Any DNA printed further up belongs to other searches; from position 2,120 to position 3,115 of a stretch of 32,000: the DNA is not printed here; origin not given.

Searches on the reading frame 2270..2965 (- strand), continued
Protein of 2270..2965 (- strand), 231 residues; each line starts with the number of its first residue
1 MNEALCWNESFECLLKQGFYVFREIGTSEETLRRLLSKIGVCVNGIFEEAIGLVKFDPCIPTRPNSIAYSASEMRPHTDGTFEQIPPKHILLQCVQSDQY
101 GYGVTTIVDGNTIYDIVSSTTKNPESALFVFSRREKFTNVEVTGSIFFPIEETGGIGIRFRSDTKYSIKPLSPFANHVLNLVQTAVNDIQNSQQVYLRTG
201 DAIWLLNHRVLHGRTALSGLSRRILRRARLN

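Call 56: find_encoding_contigs(protein=P0320, flank=10000, max_places=2)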
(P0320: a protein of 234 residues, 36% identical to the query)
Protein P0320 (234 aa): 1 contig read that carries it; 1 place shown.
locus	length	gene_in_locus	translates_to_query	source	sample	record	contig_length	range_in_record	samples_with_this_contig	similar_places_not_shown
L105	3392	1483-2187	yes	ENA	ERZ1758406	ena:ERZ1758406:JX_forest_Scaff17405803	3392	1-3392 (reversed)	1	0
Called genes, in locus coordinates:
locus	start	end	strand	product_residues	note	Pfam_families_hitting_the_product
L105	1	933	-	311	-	?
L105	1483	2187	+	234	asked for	PF02668:TauD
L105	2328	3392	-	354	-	?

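Call 65: search_solved_structures(query=A4, max_evalue=0.000001, show_alignments=5)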
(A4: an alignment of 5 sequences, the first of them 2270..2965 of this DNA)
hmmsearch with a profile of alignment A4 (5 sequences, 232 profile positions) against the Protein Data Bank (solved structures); distinct sequences matched with E-value up to 0.000001: 19.
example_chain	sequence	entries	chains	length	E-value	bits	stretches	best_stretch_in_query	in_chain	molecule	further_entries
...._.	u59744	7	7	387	1.5e-15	60.5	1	60-215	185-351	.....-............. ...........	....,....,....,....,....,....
3ms5_A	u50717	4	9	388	1.5e-15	60.5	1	60-215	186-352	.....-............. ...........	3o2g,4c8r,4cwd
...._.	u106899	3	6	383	1.6e-15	60.4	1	33-226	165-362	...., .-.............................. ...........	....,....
3n6w_A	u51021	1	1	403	1.7e-15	60.4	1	60-215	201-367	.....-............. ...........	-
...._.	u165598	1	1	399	5.5e-12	48.9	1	10-225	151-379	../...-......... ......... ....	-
1nx4_A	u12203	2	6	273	2.9e-09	40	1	8-218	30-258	Carbapenem synthase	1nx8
4oj8_A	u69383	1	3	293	3.7e-09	39.6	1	8-218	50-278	(5R)-carbapenem-3-carboxylate synthase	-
2og5_A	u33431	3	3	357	1.1e-08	38.1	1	73-219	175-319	Putative oxygenase | asparagine oxygenase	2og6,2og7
1drt_A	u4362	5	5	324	2.7e-08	36.8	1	65-219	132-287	CLAVAMINATE SYNTHASE 1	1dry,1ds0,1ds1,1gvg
7tcl_X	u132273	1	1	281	3.3e-08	36.5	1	72-231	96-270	TauD/TfdA family dioxygenase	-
6f2a_A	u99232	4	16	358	2.1e-07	33.9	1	69-216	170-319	L-lysine 3-hydroxylase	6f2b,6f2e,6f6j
9n8u_A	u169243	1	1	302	5.2e-07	32.6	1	34-218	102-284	Glutarate 2-hydroxylase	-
9n5w_A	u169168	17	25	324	6.4e-07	32.3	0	34-218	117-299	Glutarate 2-hydroxylase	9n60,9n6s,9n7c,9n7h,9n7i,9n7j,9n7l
9n8k_A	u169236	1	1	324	6.8e-07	32.2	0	34-218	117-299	Glutarate 2-hydroxylase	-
9n8d_A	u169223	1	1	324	7.2e-07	32.1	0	34-218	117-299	Glutarate 2-hydroxylase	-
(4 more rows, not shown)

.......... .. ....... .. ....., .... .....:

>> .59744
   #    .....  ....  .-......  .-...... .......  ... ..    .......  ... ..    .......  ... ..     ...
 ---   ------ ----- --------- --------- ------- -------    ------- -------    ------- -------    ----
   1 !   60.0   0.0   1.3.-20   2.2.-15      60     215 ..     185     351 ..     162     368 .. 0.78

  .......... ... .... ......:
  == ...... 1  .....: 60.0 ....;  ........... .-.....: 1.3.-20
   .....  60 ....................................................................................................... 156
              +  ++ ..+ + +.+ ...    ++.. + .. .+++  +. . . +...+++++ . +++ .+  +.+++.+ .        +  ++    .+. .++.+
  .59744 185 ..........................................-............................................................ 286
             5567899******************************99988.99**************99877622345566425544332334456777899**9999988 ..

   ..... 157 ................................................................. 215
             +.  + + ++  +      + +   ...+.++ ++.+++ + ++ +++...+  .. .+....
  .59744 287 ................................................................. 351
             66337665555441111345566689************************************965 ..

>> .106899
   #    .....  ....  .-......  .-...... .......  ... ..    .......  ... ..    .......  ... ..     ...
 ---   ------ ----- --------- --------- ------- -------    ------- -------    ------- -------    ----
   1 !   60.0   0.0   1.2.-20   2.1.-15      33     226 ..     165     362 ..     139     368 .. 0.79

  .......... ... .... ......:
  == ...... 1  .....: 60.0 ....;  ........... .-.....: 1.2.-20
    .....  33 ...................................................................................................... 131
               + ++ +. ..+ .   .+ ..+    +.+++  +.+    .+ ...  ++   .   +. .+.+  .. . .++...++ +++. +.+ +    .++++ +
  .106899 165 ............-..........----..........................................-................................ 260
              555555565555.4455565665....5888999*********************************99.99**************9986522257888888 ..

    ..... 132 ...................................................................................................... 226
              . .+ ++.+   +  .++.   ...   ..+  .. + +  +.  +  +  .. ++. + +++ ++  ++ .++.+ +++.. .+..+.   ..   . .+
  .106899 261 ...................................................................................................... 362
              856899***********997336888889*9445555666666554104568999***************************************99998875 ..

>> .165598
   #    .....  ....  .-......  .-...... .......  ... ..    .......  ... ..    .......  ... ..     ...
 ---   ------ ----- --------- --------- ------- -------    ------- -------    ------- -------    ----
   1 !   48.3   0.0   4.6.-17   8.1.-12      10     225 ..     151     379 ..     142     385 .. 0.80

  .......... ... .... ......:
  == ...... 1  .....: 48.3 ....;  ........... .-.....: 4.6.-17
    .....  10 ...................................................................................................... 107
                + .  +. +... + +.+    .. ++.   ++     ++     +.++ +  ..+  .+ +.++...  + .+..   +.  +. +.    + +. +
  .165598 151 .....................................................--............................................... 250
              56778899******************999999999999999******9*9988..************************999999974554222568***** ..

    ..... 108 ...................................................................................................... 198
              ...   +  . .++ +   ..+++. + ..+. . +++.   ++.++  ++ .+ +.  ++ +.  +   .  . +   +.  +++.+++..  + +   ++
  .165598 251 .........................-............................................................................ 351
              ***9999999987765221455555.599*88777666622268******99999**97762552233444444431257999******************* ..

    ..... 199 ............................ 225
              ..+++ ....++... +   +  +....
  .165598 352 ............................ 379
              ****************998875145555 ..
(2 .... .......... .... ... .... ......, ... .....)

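Call 68: search_dna_similar(query=window:2270-2965:-, collection=plasmids, mode=protein, max_rows=15, max_evalue=1e-8)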
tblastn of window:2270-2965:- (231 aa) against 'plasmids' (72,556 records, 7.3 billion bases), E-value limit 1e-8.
Records with a match: 1; places in all: 1; records where one place covers at least 80% of the query: 1.
Best place of each record, by identity: <60% 1.
By first word of the organism name: Nostoc 1.
By predicted mobility (MOB-suite, as given by PLSDB): non-mobilizable 1.
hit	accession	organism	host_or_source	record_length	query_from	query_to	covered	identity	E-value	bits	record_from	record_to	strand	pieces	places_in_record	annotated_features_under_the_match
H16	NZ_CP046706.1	Nostoc sp. ATCC 53789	-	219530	26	227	87%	29.6%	2e-12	73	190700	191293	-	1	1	TauD/TfdA family dioxygenase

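Call 77: search_protein_families(library=ncbifam, proteins=[L098:3083-4453:+, L084:1935-3224:+, L096:16749-18047:+], max_evalue=1e-30)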
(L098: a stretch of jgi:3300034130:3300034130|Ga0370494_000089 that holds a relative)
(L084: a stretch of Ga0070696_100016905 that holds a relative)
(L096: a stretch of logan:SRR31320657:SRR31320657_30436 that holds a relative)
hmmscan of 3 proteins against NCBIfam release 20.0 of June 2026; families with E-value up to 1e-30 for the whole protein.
L098:3083-4453:+ (456 aa): 3 families
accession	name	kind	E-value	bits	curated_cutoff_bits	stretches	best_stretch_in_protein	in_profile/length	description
NF011381.1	PRK14806.1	equivalog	3.1e-118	396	902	1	23-446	310-732/733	bifunctional prephenate dehydrogenase/3-phosphoshikimate 1-carboxyvinyltransferase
TIGR01356.1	aroA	equivalog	3.4e-100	335.8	287.25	1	27-441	1-413/415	3-phosphoshikimate 1-carboxyvinyltransferase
NF008816.0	PRK11860.1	equivalog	4.9e-43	147.2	943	1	26-439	16-434/662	bifunctional 3-phosphoshikimate 1-carboxyvinyltransferase/cytidylate kinase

L084:1935-3224:+ (429 aa): 3 families
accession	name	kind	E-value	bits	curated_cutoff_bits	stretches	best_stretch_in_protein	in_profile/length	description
NF011381.1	PRK14806.1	equivalog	1.4e-117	393.8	902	1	2-422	303-721/733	bifunctional prephenate dehydrogenase/3-phosphoshikimate 1-carboxyvinyltransferase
TIGR01356.1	aroA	equivalog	5.3e-103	345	287.25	1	13-427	1-412/415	3-phosphoshikimate 1-carboxyvinyltransferase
NF008816.0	PRK11860.1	equivalog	3.3e-43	147.8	943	1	3-427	7-435/662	bifunctional 3-phosphoshikimate 1-carboxyvinyltransferase/cytidylate kinase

L096:16749-18047:+ (432 aa): 3 families
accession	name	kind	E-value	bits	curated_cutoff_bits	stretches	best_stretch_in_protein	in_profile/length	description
TIGR01356.1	aroA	equivalog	6e-126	420.6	287.25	1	26-431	2-412/415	3-phosphoshikimate 1-carboxyvinyltransferase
NF008816.0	PRK11860.1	equivalog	1.2e-98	330.9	943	1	15-431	8-435/662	bifunctional 3-phosphoshikimate 1-carboxyvinyltransferase/cytidylate kinase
NF011381.1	PRK14806.1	equivalog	1.3e-43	149.3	902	1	26-426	315-721/733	bifunctional prephenate dehydrogenase/3-phosphoshikimate 1-carboxyvinyltransferase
